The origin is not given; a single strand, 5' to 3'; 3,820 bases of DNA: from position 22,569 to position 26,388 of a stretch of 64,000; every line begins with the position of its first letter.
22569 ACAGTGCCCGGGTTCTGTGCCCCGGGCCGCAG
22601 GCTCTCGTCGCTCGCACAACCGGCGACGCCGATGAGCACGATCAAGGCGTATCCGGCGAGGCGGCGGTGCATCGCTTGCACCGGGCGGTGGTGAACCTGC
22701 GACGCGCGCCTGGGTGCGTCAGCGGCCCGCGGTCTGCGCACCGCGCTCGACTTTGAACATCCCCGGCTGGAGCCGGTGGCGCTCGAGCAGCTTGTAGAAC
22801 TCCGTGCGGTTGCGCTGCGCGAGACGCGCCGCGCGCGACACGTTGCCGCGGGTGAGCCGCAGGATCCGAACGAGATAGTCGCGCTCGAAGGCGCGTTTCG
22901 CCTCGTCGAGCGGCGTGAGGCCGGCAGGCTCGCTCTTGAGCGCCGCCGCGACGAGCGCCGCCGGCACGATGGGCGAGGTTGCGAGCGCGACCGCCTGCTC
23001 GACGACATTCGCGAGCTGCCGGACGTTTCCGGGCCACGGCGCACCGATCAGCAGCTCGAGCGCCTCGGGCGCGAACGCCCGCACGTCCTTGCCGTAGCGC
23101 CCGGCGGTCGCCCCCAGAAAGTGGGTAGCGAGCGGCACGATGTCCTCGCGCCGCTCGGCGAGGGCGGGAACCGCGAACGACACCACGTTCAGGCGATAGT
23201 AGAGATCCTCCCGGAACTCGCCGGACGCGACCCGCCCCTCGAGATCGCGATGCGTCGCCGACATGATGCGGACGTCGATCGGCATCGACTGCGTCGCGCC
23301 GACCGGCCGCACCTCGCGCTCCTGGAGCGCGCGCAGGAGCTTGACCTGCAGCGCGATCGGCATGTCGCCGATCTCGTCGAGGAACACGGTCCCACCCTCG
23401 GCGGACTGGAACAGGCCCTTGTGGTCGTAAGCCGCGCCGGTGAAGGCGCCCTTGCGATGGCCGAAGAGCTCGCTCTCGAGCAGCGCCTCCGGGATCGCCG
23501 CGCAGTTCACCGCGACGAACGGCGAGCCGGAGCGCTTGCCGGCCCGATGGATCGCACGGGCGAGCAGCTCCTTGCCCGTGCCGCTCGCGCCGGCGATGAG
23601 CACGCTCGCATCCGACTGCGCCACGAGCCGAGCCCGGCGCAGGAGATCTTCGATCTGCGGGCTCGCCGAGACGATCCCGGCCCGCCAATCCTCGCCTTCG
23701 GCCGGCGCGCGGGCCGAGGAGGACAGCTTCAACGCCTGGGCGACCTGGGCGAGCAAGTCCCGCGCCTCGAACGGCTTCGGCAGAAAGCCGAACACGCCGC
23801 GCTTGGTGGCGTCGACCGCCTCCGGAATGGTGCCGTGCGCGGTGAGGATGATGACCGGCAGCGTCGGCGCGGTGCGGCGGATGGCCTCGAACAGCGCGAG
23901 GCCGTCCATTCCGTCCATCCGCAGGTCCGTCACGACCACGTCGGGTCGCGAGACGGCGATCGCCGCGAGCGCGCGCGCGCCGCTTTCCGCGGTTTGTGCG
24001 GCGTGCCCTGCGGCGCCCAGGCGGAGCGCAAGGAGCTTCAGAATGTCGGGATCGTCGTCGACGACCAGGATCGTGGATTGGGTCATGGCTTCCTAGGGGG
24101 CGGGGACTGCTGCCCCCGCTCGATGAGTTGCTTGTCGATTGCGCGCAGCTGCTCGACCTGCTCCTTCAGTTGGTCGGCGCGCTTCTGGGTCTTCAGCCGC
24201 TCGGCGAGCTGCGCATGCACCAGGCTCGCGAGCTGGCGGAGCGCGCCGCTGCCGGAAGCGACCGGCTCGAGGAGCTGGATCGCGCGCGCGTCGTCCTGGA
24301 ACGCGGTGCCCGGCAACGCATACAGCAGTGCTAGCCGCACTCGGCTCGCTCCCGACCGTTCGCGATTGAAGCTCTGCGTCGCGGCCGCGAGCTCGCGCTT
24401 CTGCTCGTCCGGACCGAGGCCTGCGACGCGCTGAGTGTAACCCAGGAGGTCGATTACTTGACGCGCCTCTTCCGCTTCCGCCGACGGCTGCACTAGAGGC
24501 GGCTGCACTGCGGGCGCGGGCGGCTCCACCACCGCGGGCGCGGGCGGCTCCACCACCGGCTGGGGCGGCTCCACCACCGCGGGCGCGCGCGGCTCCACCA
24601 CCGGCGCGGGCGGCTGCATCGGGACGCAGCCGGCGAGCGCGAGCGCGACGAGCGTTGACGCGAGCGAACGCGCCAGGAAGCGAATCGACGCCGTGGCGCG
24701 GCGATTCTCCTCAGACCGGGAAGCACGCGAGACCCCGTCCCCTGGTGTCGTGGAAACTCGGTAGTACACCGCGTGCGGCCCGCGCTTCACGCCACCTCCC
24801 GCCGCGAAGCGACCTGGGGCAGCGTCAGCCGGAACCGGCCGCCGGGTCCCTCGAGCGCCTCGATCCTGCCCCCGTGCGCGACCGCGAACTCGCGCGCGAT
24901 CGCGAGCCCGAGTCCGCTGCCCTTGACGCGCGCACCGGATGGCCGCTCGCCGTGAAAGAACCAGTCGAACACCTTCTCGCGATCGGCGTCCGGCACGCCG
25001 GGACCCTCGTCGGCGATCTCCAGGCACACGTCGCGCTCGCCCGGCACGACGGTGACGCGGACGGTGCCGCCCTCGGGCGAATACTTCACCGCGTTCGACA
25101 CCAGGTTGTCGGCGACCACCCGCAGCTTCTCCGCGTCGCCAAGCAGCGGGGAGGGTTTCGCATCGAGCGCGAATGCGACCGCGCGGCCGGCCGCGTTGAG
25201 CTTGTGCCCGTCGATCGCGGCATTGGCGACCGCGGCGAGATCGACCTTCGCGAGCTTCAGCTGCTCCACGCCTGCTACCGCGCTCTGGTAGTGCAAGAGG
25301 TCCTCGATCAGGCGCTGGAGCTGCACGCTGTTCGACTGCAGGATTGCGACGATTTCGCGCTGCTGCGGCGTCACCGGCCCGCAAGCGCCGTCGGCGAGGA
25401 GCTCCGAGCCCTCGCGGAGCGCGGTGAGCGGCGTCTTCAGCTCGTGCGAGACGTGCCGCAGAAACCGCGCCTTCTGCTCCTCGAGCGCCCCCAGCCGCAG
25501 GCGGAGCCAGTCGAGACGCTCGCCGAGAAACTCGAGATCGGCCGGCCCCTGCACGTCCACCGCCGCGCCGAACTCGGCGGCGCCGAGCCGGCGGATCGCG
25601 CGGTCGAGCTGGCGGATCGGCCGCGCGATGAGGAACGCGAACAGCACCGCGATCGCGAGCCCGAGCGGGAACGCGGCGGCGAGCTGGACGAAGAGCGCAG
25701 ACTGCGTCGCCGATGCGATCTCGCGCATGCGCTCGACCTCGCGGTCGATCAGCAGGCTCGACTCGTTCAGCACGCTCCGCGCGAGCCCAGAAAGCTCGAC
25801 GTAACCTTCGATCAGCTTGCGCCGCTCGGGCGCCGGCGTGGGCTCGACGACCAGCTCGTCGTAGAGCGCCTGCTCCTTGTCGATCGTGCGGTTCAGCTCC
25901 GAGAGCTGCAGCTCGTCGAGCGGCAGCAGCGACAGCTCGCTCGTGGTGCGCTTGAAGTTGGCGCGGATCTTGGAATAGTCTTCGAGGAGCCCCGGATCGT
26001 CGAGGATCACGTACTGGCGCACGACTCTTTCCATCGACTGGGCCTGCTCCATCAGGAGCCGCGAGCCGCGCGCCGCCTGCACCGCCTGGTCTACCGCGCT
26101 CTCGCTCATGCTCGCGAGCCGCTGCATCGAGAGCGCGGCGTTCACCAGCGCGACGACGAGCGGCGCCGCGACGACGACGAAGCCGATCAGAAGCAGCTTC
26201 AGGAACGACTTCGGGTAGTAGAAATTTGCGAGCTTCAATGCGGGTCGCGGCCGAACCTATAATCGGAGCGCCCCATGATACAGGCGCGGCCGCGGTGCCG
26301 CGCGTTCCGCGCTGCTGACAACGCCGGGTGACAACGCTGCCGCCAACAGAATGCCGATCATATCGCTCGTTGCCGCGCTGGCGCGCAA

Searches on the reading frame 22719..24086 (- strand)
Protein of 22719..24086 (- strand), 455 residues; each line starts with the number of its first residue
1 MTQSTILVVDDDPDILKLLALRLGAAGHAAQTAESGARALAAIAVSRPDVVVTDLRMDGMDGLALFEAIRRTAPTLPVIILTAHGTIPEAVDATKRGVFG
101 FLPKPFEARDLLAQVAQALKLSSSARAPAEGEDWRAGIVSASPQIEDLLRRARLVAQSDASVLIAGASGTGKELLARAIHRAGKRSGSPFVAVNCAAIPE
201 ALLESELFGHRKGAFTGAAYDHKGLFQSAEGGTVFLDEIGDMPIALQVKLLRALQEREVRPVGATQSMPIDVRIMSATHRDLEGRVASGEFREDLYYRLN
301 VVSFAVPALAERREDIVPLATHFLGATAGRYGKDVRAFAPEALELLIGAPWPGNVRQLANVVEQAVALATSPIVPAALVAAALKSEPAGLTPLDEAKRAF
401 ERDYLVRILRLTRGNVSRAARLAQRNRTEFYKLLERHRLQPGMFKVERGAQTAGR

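Call 11: search_protein_families(library=pfam, proteins=[window:22719-24086:-], max_evalue=0.01)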
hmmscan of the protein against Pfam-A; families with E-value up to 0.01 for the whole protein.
window:22719-24086:- (455 aa): 7 families
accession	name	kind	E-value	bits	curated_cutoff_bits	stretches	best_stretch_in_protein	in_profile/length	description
PF00158.32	Sigma54_activat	-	4.1e-71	238.5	20.2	1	138-303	1-166/168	Sigma-54 interaction domain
PF00072.30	Response_reg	-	2.4e-29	102.2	30.2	1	6-115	1-110/111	Response regulator receiver domain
PF25601.1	AAA_lid_14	-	3.9e-21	75.1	27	1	311-387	2-78/87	AAA+ ATPase lid domain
PF14532.12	Sigma54_activ_2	-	4.6e-20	72.7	25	1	140-309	2-138/138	Sigma-54 interaction domain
PF07728.20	AAA_5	-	4.4e-07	30.4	22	1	162-266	2-102/139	AAA domain (dynein-related subfamily)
PF02954.25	HTH_8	-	0.0006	19.9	22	1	399-422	4-27/42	Bacterial regulatory protein, Fis family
PF13191.12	AAA_16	-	0.001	20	32.6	1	144-214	8-85/167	AAA ATPase domain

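Call 12: search_protein_families(library=ncbifam, proteins=[window:22719-24086:-], max_evalue=0.01)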
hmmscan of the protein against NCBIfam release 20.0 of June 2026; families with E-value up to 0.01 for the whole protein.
window:22719-24086:- (455 aa): 114 families (the best 25 are shown)
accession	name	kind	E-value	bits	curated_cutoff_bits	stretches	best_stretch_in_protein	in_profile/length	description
NF011695.0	PRK15115.1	equivalog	6.7e-183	608.5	763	1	4-445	7-444/445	two-component system response regulator GlrR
TIGR01818.1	ntrC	equivalog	1.2e-125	419.9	558.6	1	6-385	1-383/463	nitrogen regulation protein NR(I)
NF008469.0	PRK11361.1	equivalog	1.6e-122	409.5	714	1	3-435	4-453/461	acetoacetate metabolism transcriptional regulator AtoC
NF007689.0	PRK10365.1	equivalog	2.4e-113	379.3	760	1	5-423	7-428/441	sigma-54-dependent response regulator transcription factor ZraR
NF008176.1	PRK10923.1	equivalog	2.2e-109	366.1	620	1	1-371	1-373/469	nitrogen regulation protein NR(I)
TIGR02915.1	PEP_resp_reg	equivalog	1.1e-108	364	502.6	1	6-439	1-444/445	PEP-CTERM-box response regulator transcription factor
NF051870.1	NAssimRespRegNtrX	equivalog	3.4e-104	349.3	600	1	4-430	2-443/452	nitrogen assimilation response regulator NtrX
NF041946.1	LuxO_transreg_Vib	equivalog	3.6e-97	326.1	800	1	30-385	23-382/463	quorum-sensing sigma-54 dependent transcriptional regulator LuxO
NF038308.1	RNA_repair_RtcR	equivalog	4e-95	319.7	650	1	131-391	175-444/530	RNA repair transcriptional activator RtcR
NF041552.1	TF_PrdR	equivalog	9.4e-95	318.1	795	1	136-435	267-574/577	sigma-54 dependent transcriptional regulator PrdR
NF049963.1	RespRegFlgRCampy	domain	2.7e-94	316.5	750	1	6-378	3-377/429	fla regulon two-component system response regulator FlgR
TIGR01817.1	nifA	equivalog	1.8e-91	307.5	528.85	1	125-377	185-436/534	nif-specific transcriptional activator NifA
NF050807.1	TransRegFlbDCaul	equivalog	1.1e-89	301.4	750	1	19-380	19-362/454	sigma-54-dependent transcriptional regulator FlbD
NF003451.0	PRK05022.1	equivalog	2.3e-89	300.4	476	1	124-438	178-509/512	nitric oxide reductase transcriptional regulator NorR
TIGR02329.1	propionate_PrpR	equivalog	1.2e-77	261.8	499.2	1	116-369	192-451/526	propionate catabolism operon regulatory protein PrpR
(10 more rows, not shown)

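Call 15: find_related_loci(query=window:22719-24086:-, collection=genome_contigs, flank=4000)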
Query window:22719-24086:- (455 aa) in genome_contigs; peptide patterns used: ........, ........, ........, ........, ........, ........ (x = any residue, [..] = any of these).
600 stretches matched a pattern (row limit reached: there are more); 600 encode a relative of the query (tblastn E <= 1e-3); the best 80 are kept; 80 distinct loci.
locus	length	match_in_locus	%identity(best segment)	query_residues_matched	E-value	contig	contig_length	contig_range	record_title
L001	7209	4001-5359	84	3-455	0e+0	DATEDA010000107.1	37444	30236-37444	MAG TPA_asm: Burkholderiales bacterium isolate SMAG_U8286 k141_330958, whole genome shotgun sequence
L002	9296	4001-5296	67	19-449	0e+0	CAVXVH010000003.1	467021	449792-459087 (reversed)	MAG: uncultured beta proteobacterium isolate MFD04716.bin.1.213 genome assembly, contig: contig_19587, whole genome shot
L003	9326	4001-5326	63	6-445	0e+0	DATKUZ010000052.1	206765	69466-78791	MAG TPA_asm: Sulfuriferula sp. isolate SMAG_U14120 k141_1297966, whole genome shotgun sequence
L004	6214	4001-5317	63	6-445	1e-175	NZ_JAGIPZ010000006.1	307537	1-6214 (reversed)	Herbaspirillum sp. LeCh32-8 NODE_6_length_307537_cov_108.840262, whole genome shotgun sequence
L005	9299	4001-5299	61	20-446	4e-171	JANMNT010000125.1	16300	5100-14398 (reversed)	MAG: Burkholderiales bacterium isolate OTE_58_metabat_300 OTE_58_k141_806143, whole genome shotgun sequence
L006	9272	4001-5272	60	26-445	3e-170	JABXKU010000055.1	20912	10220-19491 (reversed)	MAG: Desulfuromonadales bacterium isolate 42485_Bin_1 scaffold_205, whole genome shotgun sequence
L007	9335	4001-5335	55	1-445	1e-166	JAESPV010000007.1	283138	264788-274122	MAG: Desulfocapsa sp. isolate NORP205 14157, whole genome shotgun sequence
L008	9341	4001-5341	56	3-445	4e-166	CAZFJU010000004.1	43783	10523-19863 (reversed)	MAG TPA_asm: uncultured Gammaproteobacteria bacterium isolate SRP220891_co3_69 genome assembly, contig: NODE_746_length_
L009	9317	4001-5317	58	6-445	3e-165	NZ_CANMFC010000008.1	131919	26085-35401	Uncultured Kushneria sp. isolate 4-2069.fasta NODE_8, whole genome shotgun sequence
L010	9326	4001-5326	62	6-445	3e-172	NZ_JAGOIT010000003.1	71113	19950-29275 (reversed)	MAG: Propionivibrio sp. isolate Go_UH_bin_138 Go_UH_89_length_71113_cov_27.353098, whole genome shotgun sequence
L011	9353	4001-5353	55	6-454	3e-162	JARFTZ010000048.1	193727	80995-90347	MAG: Gammaproteobacteria bacterium isolate SCS_cbin_148 SCS_cbin_148_cosample_000013282404, whole genome shotgun sequenc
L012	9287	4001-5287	60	20-447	9e-162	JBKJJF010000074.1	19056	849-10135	MAG: Rhizobacter sp. isolate ant_bin.193 S1Ck117_2066714_flag_0_multi_29.9613_len_19056, whole genome shotgun sequence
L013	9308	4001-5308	57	6-445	1e-160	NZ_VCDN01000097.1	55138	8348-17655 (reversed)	Xenorhabdus santafensis strain 12 WTCHG_223154_282_1_contig_97, whole genome shotgun sequence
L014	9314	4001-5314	55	4-445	7e-159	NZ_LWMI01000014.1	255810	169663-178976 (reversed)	Candidatus Arsenophonus triatominarum strain ATi contig000014, whole genome shotgun sequence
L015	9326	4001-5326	55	1-445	1e-157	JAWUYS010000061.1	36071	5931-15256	MAG: Neptunomonas sp. isolate HBSea_ice_MAG877 BAT.877_1120670_flag=1_multi=7.0000_len=36071, whole genome shotgun seque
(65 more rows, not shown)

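Call 66: search_protein_families(library=pfam, proteins=[L004:5589-5936:+, L003:5524-5910:+, L003:6104-6622:+, L012:5537-7123:+, L012:7096-9279:+, L008:1559-1807:+, L010:920-1570:-, L011:1023-1670:-, L010:242-889:-], max_evalue=0.001)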
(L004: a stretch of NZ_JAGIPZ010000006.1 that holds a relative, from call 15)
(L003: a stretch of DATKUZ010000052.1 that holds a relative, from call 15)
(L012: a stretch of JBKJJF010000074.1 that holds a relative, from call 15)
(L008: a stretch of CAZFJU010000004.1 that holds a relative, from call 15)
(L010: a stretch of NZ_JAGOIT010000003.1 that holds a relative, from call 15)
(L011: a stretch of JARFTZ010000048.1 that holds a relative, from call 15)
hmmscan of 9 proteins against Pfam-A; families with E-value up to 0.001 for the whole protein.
L004:5589-5936:+ (115 aa): 1 family
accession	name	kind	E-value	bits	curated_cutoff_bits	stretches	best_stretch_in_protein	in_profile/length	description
PF04972.22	BON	-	1.8e-18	67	27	1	46-113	1-68/69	BON domain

L003:5524-5910:+ (128 aa): 5 families
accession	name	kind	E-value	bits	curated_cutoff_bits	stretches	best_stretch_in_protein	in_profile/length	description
PF00036.39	EF-hand_1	-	3.8e-10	39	25.4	1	86-110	4-28/29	EF hand domain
PF13202.12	EF-hand_5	-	6.1e-10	38.6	25.9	1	86-106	3-23/25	EF hand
PF13499.12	EF-hand_7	-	1.3e-08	35.5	30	0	86-110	6-30/67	EF-hand domain pair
PF13405.12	EF-hand_6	-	6.2e-08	32.2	25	0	86-109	4-27/30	EF-hand domain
PF13833.12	EF-hand_8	-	1.6e-06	28.2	28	0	49-76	21-45/54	EF-hand domain pair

L003:6104-6622:+ (172 aa): 5 families
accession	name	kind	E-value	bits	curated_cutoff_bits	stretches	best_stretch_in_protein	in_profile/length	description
PF04972.22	BON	-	1e-17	64.6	27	1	102-166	1-65/69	BON domain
PF00036.39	EF-hand_1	-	3.3e-10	39.2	25.4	1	67-87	4-24/29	EF hand domain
PF13202.12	EF-hand_5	-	6.5e-10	38.5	25.9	1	66-86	1-22/25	EF hand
PF13499.12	EF-hand_7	-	1.3e-07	32.3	30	1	42-88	7-65/67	EF-hand domain pair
PF13405.12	EF-hand_6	-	2.5e-07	30.2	25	0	67-87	4-24/30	EF-hand domain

L012:5537-7123:+ (528 aa): 1 family
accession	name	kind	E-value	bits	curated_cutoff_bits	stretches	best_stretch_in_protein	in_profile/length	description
PF04349.18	MdoG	-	1e-193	645.1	25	1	39-522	1-475/478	Periplasmic glucan biosynthesis protein, MdoG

L012:7096-9279:+ (727 aa): 3 families
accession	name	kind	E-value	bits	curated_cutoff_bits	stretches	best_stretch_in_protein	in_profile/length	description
PF13632.12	Glyco_trans_2_3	-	1.6e-16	61.1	27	1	251-469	2-183/198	Glycosyl transferase family group 2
PF00535.33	Glycos_transf_2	-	2.5e-12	47.5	23.3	1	155-337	2-166/168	Glycosyl transferase family 2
PF13506.12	Glyco_transf_21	-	0.00036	20.5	21.7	0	247-399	30-172/174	Glycosyl transferase family 21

L008:1559-1807:+ (82 aa): 5 families
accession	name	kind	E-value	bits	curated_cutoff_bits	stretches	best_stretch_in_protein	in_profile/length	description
PF13202.12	EF-hand_5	-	5.9e-08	32.3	25.9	1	32-47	5-20/25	EF hand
PF00036.39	EF-hand_1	-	2.9e-06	26.9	25.4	0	32-47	6-21/29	EF hand domain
PF13405.12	EF-hand_6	-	3.1e-05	23.7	25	0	32-47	6-21/30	EF-hand domain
PF13833.12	EF-hand_8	-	0.00021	21.4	28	0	32-47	31-46/54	EF-hand domain pair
PF13499.12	EF-hand_7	-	0.0006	20.6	30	0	32-75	8-63/67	EF-hand domain pair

L010:920-1570:- (216 aa): 1 family
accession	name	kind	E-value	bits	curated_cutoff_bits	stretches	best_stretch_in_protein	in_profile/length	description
PF04519.19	Bactofilin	-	2e-17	63.7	27.9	1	89-184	2-97/98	Polymer-forming cytoskeletal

L011:1023-1670:- (215 aa): 1 family
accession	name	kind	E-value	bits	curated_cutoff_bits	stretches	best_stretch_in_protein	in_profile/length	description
PF04519.19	Bactofilin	-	7.5e-17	61.8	27.9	1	94-189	2-97/98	Polymer-forming cytoskeletal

L010:242-889:- (215 aa): 2 families
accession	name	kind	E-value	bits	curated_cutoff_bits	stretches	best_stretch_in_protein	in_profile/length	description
PF21926.2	FeeM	-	1.6e-46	158.4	27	1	51-197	4-156/158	N-acyl amino acid synthase FeeM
PF00583.31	Acetyltransf_1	-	3.2e-05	24.6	20.7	1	63-177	20-116/116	Acetyltransferase (GNAT) family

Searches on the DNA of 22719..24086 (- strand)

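Call 20: search_rna_families(sources=[L002, L005, L010, L011, L006, L007], threshold=evalue, max_evalue=1)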
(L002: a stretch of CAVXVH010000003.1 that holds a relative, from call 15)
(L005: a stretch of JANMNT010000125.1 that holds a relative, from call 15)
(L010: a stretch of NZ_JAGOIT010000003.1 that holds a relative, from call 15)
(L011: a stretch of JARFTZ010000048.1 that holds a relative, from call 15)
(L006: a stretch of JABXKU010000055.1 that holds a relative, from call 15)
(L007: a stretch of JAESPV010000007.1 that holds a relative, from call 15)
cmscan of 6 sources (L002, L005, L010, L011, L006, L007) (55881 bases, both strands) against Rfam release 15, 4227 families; matches with E-value up to 1: 5.
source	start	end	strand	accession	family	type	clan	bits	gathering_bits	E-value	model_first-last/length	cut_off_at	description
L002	897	980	-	RF00005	tRNA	Gene; tRNA;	CL00001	58.7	29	3.4e-10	1-71/71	no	tRNA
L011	6720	6797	+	RF00521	SAM_alpha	Cis-reg; riboswitch;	-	45.6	36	4e-07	1-79/79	no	Alpha-proteobacteria SAM riboswitch aptamer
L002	7493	7614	+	RF02835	Bcj11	Gene; sRNA;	-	43.1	49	0.00046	1-122/122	no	Burkholderia RNA 11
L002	896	980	+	RF04354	Plastid-ycf2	Cis-reg;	-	25.5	65.7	0.52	1-75/75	no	Plastid-ycf2 5UTR RNA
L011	6699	6838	-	RF02424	Bp2_287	Gene; sRNA;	-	25.5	70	0.1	1-174/174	no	Burkholderia sRNA Bp2_Cand287_SIPHT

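Call 51: search_rna_families(sources=[L009, L013, L014, L016, L008, L088], threshold=evalue, max_evalue=1)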
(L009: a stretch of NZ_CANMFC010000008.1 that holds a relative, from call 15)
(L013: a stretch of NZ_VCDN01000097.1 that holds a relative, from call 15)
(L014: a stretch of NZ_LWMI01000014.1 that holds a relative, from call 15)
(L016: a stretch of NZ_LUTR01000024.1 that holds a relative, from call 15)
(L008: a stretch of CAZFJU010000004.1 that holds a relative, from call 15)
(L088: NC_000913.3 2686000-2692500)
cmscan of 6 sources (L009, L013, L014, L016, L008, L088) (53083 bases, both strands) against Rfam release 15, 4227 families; matches with E-value up to 1: 5.
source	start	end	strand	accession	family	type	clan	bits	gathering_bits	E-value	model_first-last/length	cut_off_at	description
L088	5194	5341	-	RF00128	GlmY_tke1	Gene; sRNA;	CL00011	146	33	1.3e-32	1-163/163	no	Glm Y RNA activator of glmS mRNA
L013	1255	1414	+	RF00128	GlmY_tke1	Gene; sRNA;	CL00011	142.7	33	9e-32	1-163/163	no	Glm Y RNA activator of glmS mRNA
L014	1077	1242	+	RF00128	GlmY_tke1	Gene; sRNA;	CL00011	128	33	5.3e-28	1-163/163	no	Glm Y RNA activator of glmS mRNA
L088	3537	3603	-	RF02228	sX9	Gene; sRNA;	-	29.4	44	0.19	1-76/76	no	Xanthomonas sRNA sX9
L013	5358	5416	+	RF02069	STnc70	Gene; sRNA;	-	27.4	40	0.14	22-80/149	no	Enterobacterial sRNA STnc70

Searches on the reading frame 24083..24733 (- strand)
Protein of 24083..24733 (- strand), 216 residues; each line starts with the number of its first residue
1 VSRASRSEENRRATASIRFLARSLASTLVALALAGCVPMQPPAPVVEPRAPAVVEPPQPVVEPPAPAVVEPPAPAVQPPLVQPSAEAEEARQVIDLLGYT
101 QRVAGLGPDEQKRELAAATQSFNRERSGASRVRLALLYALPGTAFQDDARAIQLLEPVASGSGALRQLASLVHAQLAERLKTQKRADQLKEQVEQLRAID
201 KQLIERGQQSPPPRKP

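Call 11: search_protein_families(library=pfam, proteins=[window:24083-24733:-], max_evalue=0.01)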
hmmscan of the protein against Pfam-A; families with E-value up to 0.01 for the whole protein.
window:24083-24733:- (216 aa): 1 family
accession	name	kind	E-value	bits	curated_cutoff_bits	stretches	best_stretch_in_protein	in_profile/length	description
PF23338.1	PTHB1_hp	-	0.00055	20.8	27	1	165-208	4-47/104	PTHB1 hairpin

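Call 12: search_protein_families(library=ncbifam, proteins=[window:24083-24733:-], max_evalue=0.01)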
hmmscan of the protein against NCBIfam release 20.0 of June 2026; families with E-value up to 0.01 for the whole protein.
window:24083-24733:- (216 aa): 0 families

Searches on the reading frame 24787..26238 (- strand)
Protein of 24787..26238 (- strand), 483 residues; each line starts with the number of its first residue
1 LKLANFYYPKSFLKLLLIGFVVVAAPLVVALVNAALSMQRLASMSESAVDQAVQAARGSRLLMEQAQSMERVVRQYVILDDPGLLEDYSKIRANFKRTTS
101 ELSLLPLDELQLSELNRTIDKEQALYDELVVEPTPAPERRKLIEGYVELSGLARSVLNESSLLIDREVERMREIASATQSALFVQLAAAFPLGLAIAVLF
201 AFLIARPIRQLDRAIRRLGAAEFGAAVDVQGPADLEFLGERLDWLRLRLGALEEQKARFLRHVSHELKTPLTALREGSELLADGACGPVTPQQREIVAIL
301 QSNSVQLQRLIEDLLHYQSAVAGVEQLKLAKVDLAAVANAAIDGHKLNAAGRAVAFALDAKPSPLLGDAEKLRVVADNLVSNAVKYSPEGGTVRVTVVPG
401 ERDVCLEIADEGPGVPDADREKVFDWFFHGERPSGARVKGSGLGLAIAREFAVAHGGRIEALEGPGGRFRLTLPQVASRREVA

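Call 11: search_protein_families(library=pfam, proteins=[window:24787-26238:-], max_evalue=0.01)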
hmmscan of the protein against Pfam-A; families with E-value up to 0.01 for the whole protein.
window:24787-26238:- (483 aa): 5 families
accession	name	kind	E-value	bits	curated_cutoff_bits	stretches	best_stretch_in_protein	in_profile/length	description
PF02518.31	HATPase_c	-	2.4e-23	83.1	26.4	1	367-475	1-109/111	Histidine kinase-, DNA gyrase B-, and HSP90-like ATPase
PF00512.31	HisKA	-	8.2e-16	58.3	26.9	1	255-320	1-63/66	His Kinase A (phospho-acceptor) domain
PF13581.12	HATPase_c_2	-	9.3e-06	26.1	27.4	1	368-452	28-109/127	Histidine kinase-like ATPase domain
PF05227.19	CHASE3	-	0.002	18.5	28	1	48-127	4-87/138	CHASE3 domain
PF00672.30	HAMP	-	0.008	16.9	25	1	201-249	3-51/53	HAMP domain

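Call 12: search_protein_families(library=ncbifam, proteins=[window:24787-26238:-], max_evalue=0.01)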
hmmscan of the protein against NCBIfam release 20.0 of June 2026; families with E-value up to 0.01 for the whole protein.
window:24787-26238:- (483 aa): 81 families (the best 25 are shown)
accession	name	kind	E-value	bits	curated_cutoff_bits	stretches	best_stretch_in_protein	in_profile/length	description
NF033092.0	HK_WalK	equivalog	6.2e-48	163.8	725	1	252-474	368-593/594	cell wall metabolism sensor histidine kinase WalK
NF008312.0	PRK11100.1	equivalog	3.3e-44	151.5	356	1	169-474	171-473/477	two-component system sensor histidine kinase CreC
NF040691.1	MtrAB_MtrB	equivalog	3.1e-42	145.2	450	1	158-479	166-496/507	MtrAB system histidine kinase MtrB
NF012163.2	BaeS_SmeS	equivalog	4e-42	144.7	500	1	181-472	165-453/457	sensor histidine kinase efflux regulator BaeS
NF046044.1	PnpS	equivalog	1.2e-39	136.4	400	1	251-474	165-390/390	two-component system histidine kinase PnpS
TIGR02966.1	phoR_proteo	equivalog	4.1e-38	131.2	334.2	1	249-472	107-332/333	phosphate regulon sensor histidine kinase PhoR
TIGR01386.1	cztS_silS_copS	subfamily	1.1e-36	126.8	292.55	1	14-473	9-454/457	heavy metal sensor histidine kinase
NF007837.0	PRK10549.1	equivalog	2.9e-35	121.9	603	1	192-473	176-454/466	envelope stress sensor histidine kinase BaeS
NF007898.0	PRK10604.1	equivalog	6.2e-34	117.9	478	1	186-478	141-426/433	two-component system sensor histidine kinase RstB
TIGR02956.1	TMAO_torS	equivalog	1.5e-31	109.4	676.5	1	255-476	463-683/967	TMAO reductase system sensor histidine kinase/response regulator TorS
NF007007.0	PRK09470.1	equivalog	4.4e-31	108.3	486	1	197-474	185-458/463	envelope stress sensor histidine kinase CpxA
NF058527.1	HistKinChvGCaul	equivalog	5.9e-30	104.5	740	1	169-463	216-514/535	two-component sensor histidine kinase ChvG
NF047465.1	hybrid_HK_LvrA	exception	3.2e-29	101.5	1200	1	246-467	192-412/819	hybrid histidine kinase/response regulator LvrA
NF033093.1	HK_VicK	exception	3.5e-29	101.7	680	1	255-474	208-434/448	cell wall metabolism sensor histidine kinase VicK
NF007004.0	PRK09467.1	equivalog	1.3e-27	96.7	415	1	172-463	148-422/440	two-component system sensor histidine kinase EnvZ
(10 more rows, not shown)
